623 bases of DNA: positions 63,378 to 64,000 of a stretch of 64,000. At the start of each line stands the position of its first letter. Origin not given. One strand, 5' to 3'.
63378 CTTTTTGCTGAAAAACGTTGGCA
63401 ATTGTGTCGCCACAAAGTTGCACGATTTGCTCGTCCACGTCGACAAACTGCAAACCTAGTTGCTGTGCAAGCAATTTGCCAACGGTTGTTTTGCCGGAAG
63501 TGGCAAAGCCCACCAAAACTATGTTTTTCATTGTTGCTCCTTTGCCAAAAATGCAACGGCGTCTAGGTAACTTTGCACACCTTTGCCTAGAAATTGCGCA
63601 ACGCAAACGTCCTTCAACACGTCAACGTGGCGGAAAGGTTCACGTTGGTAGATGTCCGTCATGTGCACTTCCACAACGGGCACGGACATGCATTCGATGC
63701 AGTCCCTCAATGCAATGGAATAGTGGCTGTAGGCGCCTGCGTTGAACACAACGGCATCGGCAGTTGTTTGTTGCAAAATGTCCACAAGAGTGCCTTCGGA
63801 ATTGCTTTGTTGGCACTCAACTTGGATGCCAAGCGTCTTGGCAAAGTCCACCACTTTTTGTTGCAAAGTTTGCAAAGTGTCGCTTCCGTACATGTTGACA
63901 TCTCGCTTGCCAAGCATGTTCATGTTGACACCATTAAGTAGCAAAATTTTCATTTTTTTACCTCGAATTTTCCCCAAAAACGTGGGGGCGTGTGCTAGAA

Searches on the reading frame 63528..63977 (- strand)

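Call 12: search_protein_families(library=pfam, proteins=[window:63528-63977:-], max_evalue=0.001)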
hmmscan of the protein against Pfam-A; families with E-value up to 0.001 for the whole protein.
window:63528-63977:- (149 aa): 1 family
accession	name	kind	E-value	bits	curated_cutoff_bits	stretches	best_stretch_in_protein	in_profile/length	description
PF01220.24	DHquinase_II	-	1.3e-49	167.9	23.3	1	10-144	1-137/138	Dehydroquinase class II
